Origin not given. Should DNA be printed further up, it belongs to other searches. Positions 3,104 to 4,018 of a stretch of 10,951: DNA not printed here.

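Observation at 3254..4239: Unusual wHTH + GIY-YIG nuclease fusion sitting at the putative origin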

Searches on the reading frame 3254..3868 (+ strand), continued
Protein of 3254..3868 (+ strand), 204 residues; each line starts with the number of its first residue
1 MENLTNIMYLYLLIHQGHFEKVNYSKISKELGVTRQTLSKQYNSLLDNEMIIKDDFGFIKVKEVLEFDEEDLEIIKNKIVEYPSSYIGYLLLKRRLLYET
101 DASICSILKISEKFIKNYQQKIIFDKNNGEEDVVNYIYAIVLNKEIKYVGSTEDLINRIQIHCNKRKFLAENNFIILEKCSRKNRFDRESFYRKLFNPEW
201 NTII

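Call 32: search_protein_families(library=pfam, alignment_id=A2, max_evalue=0.01)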
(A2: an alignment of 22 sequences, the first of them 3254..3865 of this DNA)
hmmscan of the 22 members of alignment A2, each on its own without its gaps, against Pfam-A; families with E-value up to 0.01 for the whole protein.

A. member 1, window:3254-3865:+ (204 aa): 3 families
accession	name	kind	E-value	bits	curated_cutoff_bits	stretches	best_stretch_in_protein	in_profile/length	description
PF01541.30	GIY-YIG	-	1.9e-06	28.5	22.6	1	136-198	3-74/78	GIY-YIG catalytic domain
PF22980.2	Myb_DNA-bind_8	-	0.0051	16.6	27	1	6-46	4-45/50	Myb-like DNA-binding domain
PF13635.12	DUF4143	-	0.0077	16.4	28.1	0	6-53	15-61/160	Domain of unknown function (DUF4143)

B. families by the number of members that match (of 22 scanned): 37 families (the first 25 are shown)
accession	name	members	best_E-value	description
PF01541.30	GIY-YIG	16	3.1e-09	GIY-YIG catalytic domain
PF13412.12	HTH_24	14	9.3e-11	Winged helix-turn-helix DNA-binding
PF13730.12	HTH_36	14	2.8e-07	Helix-turn-helix domain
PF08279.18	HTH_11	13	2.6e-08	HTH domain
PF13545.12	HTH_Crp_2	11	8e-08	Crp-like helix-turn-helix domain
PF12802.13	MarR_2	8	2.6e-07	MarR family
PF01978.25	TrmB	5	1.4e-07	Sugar-specific transcriptional regulator TrmB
PF00392.27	GntR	5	2.9e-05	Bacterial regulatory proteins, gntR family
PF01047.28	MarR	5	0.00011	MarR family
PF13518.12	HTH_28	4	6.1e-06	Helix-turn-helix domain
PF13404.12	HTH_AsnC-type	4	0.00011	AsnC-type helix-turn-helix domain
PF01022.26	HTH_5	3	7.8e-05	Bacterial regulatory protein, arsR family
PF13384.12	HTH_23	3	9.8e-05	Homeodomain-like domain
PF13551.12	HTH_29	3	0.00059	Winged helix-turn helix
PF21248.3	SoFic-like_C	3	0.00082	Protein adenylyltransferase SoFic-like, C-terminal domain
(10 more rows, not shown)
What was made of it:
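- On GIY-YIG nuclease superfamily (Pfam PF01541): 16 of 22 family members also match (call 32).
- Checked: 16 of 22 family members hit the same model (call 32). At family level HTH_24 and HTH_36 each hit 14 of 22 members, with best E-values of 9e-11 and 3e-7 (call 32).
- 14 of 22 hit Pfam HTH_36 (call 32).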

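Call 35: find_related_loci(query=A3, collection=viral_contigs, flank=6000)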
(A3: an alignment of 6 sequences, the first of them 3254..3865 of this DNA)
Query A3 (204 aa) in viral_contigs; peptide patterns used: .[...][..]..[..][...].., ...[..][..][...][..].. (x = any residue, [..] = any of these).
370 stretches matched a pattern; 1 encode a relative of the query (tblastn E <= 1e-3); 1 distinct loci.
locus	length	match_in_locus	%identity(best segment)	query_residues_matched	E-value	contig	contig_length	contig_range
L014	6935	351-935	44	4-204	4e-48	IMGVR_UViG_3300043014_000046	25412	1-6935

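Call 47: search_protein_families(library=ncbifam, proteins=[window:3254-3865:+], max_evalue=0.1)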
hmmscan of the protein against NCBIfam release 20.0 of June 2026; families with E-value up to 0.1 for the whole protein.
window:3254-3865:+ (204 aa): 2 families
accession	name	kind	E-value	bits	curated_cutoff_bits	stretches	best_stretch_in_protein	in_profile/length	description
TIGR01453.1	grpIintron_endo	subfamily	0.012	15.7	56.05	1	137-201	4-86/215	group I intron endonuclease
TIGR02937.1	sigma70-ECF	superfamily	0.019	14.6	42.9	0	18-46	130-158/165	sigma-70 family RNA polymerase sigma factor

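Call 56: find_encoding_contigs(protein=P0011, flank=6000, max_places=2)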
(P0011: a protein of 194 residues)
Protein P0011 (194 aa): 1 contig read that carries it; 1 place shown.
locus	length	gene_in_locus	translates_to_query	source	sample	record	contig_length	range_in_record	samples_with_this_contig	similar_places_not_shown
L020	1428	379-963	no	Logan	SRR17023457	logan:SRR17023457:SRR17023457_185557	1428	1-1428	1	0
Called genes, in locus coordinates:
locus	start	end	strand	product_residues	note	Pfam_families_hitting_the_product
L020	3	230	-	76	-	?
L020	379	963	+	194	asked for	PF01541:GIY-YIG (weak)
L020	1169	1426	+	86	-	?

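Call 58: find_related_loci(query=A5, collection=viral_contigs, flank=6000)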
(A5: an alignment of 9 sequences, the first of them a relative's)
Query A5 (197 aa) in viral_contigs; peptide patterns used: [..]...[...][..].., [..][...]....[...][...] (x = any residue, [..] = any of these).
71 stretches matched a pattern; 1 encode a relative of the query (tblastn E <= 1e-3); 1 distinct loci.
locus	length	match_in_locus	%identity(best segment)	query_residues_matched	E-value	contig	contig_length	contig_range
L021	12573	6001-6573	44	4-196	1e-42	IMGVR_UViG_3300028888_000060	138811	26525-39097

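Call 61: search_protein_families(library=pfam, proteins=[L021:6778-7158:+, L014:1762-2058:+], max_evalue=0.1)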
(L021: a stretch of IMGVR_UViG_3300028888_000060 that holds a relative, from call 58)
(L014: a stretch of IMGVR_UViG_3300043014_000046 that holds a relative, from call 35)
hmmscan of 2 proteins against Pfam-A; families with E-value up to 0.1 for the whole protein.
L021:6778-7158:+ (127 aa): 2 families
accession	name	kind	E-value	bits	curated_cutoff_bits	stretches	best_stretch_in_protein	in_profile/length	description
PF19808.4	DUF6291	-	6.9e-14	52.2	27.2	1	9-85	1-75/79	Family of unknown function (DUF6291)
PF02796.21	HTH_7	-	8.1e-06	26.3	23.8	1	82-117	1-39/45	Helix-turn-helix domain of resolvase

L014:1762-2058:+ (99 aa): 3 families
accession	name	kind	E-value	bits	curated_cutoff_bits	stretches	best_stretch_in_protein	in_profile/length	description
PF24434.1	DUF7557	-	0.026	14.4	25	1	60-74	16-30/45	Family of unknown function (DUF7557)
PF23121.1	SPOC_AIPP2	-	0.035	14.8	28.1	1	1-90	23-105/131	AIPP2, SPOC-like domain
PF04963.19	Sigma54_CBD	-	0.086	13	22.9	1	19-78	19-74/185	Sigma-54 factor, core binding domain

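Call 62: search_protein_families(library=phrogs, proteins=[L021:6778-7158:+, L014:1762-2058:+], max_evalue=0.1)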
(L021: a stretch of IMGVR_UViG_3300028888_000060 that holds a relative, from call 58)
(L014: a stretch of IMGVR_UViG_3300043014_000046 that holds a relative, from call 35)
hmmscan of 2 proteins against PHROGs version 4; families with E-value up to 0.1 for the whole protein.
L021:6778-7158:+ (127 aa): 9 families
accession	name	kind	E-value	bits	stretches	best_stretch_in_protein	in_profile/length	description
phrog_16304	-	unknown function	1.4e-07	32.7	1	9-106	6-111/244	-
phrog_19415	-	unknown function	3.3e-07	31.5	1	8-91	6-93/224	-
phrog_15768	-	unknown function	1.6e-06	29.3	1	9-99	4-88/228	-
phrog_323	-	transcription regulation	0.021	15.4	1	85-118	147-183/319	transcriptional regulator, D5-like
phrog_686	-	DNA, RNA and nucleotide metabolism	0.027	15.7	1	90-117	39-66/76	HTH DNA binding protein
phrog_2538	-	head and packaging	0.037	15.1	1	90-118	9-37/129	terminase small subunit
phrog_309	-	head and packaging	0.045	14.7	1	81-118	137-175/319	terminase small subunit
phrog_509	-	head and packaging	0.049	14.2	1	90-124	12-43/238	terminase small subunit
phrog_3855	-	DNA, RNA and nucleotide metabolism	0.054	14.9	1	84-117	64-97/115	HTH DNA binding protein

L014:1762-2058:+ (99 aa): 1 family
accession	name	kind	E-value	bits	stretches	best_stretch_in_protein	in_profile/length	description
phrog_9572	-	other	0.057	14.2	1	13-65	28-79/171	sulfatase-modifying factor enzyme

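Call 68: find_related_loci(query=A7, collection=viral_contigs, flank=5000)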
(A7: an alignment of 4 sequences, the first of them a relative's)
Query A7 (195 aa) in viral_contigs; peptide patterns used: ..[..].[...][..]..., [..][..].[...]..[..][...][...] (x = any residue, [..] = any of these).
97 stretches matched a pattern, but none encodes a relative of the query by tblastn (E <= 1e-3).

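Call 69: find_related_loci(query=A5, collection=metagenome_contigs, flank=4000)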
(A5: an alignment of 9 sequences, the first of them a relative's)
Query A5 (197 aa) in metagenome_contigs; peptide patterns used: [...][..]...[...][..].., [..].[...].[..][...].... (x = any residue, [..] = any of these).
98 stretches matched a pattern; 7 encode a relative of the query (tblastn E <= 1e-3); 7 distinct loci.
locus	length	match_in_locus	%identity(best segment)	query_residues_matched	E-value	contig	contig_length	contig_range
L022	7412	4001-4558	44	4-195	2e-50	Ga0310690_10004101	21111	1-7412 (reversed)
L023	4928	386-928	45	6-197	5e-43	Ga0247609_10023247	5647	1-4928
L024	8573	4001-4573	44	4-196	3e-42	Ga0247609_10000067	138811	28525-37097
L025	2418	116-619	42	17-196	3e-34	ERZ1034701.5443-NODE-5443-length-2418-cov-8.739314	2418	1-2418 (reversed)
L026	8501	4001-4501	42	17-195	7e-34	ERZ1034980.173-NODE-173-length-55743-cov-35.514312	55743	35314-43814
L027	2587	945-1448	40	17-196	1e-32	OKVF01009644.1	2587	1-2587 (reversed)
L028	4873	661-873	62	127-196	6e-23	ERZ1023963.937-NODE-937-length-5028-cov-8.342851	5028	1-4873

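Call 90: find_encoding_contigs(protein=P0040, flank=5000, max_places=2)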
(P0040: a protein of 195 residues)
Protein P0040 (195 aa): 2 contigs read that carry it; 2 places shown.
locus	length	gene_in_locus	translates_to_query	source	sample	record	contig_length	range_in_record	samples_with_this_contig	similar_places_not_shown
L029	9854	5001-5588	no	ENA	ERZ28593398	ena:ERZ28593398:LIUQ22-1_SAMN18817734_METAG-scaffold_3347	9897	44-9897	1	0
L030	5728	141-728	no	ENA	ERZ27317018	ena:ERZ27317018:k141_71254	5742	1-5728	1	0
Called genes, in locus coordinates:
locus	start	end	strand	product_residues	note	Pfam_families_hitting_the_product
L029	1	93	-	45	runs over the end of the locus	?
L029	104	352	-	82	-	-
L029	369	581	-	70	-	-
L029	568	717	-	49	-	-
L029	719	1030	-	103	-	-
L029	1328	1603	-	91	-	-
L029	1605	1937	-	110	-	-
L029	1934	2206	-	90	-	-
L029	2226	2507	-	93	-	-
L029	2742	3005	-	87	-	-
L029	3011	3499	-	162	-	-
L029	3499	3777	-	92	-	-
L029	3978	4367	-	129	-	-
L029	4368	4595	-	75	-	-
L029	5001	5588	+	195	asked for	PF13545:HTH_Crp_2 (faint), PF01541:GIY-YIG (weak)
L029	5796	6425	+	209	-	-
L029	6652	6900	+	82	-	-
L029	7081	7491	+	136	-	-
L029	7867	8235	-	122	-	-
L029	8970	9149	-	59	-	-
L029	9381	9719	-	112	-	-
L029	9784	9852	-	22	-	?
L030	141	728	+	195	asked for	PF13545:HTH_Crp_2 (faint), PF01541:GIY-YIG (weak)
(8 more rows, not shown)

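Call 91: find_encoding_contigs(protein=P0038, flank=5000, max_places=2)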
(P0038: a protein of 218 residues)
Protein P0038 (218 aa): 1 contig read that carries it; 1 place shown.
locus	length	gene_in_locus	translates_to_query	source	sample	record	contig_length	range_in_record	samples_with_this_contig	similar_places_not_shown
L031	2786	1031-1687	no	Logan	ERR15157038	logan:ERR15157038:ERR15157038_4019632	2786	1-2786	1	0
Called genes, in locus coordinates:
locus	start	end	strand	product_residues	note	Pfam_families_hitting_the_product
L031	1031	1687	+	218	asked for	PF01541:GIY-YIG (weak)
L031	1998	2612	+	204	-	PF13545:HTH_Crp_2 (faint), PF13730:HTH_36 (weak), PF00392:GntR (faint), PF13412:HTH_24 (faint)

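Call 111: find_related_loci(query=A3, collection=genome_contigs, flank=5000)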
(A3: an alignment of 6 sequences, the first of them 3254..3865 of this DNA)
Query A3 (204 aa) in genome_contigs; peptide patterns used: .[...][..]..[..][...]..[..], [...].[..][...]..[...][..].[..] (x = any residue, [..] = any of these).
76 stretches matched a pattern; 1 encode a relative of the query (tblastn E <= 1e-3); 1 distinct loci.
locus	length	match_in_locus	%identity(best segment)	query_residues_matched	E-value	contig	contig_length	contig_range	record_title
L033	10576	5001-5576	44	4-201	4e-53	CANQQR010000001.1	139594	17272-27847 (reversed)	MAG: uncultured Bacilli bacterium isolate Lapin-008__bin6 genome assembly, contig: Lapin-008__NODE_103_length_139594_cov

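Call 115: search_protein_families(library=padloc, proteins=[window:3254-3865:+], max_evalue=0.01)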
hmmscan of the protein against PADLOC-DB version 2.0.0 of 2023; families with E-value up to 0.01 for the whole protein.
window:3254-3865:+ (204 aa): 3 families
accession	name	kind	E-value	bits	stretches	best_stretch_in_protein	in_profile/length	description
PDLC01438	Csa3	-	0.0018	16.4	1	7-189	151-275/305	"CAS-I,CAS-II,CAS-III,CAS-IV,CAS-V,CAS-VI; associated_signaling"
PDLC01720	Csa3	-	0.0035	15.9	1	10-55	31-78/118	Csa3_1_CAS-I-II-III-IV-V-VI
PDLC04133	mad1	-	0.0045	15.3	0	21-79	5-54/60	mads_1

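Call 116: search_protein_families(library=phrogs, alignment_id=A2, max_evalue=0.001)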
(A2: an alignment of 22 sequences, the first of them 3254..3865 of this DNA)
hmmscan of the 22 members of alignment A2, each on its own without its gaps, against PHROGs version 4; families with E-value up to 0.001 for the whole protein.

A. member 1, window:3254-3865:+ (204 aa): 1 family
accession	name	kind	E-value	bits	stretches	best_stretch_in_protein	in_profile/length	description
phrog_1111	-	DNA, RNA and nucleotide metabolism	0.00014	22.7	1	131-164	32-65/139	endonuclease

B. families by the number of members that match (of 22 scanned): 16 families
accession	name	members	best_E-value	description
phrog_1111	-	15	1.5e-08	endonuclease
phrog_16880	-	9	7e-07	endonuclease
phrog_270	-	7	7e-08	replication initiation protein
phrog_678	-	6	1.2e-06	replication initiation O-like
phrog_186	-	5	3.3e-05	DnaD-like helicase loader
phrog_10724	-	3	1.6e-05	-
phrog_2030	-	3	0.00016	transcriptional regulator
phrog_268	-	2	4.5e-06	-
phrog_142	-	2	5.2e-05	Ren-like exclusion protein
phrog_19235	-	2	9.7e-05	-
phrog_428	-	2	0.00024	replication initiation protein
phrog_8102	-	2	0.00056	replication initiation protein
phrog_391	-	1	3.7e-05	replication initiation O-like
phrog_11195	-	1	0.00052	-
phrog_9285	-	1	0.00082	-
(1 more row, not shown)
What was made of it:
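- On Odn-type origin-directed nucleases: The family N-termini hit replication-initiator PHROGs: phrog_270 in 7 of 22 (7e-8), phrog_678 in 6 of 22, phrog_186 in 5 of 22 (call 116).
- Family members hit phrog_270 'replication initiation protein' (7 of 22, best E 7e-8), phrog_678 'O-like' (6 of 22) and phrog_186 'DnaD-like' (5 of 22) (call 116). The N-terminus instead resembles initiator-type wHTH domains (call 116).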
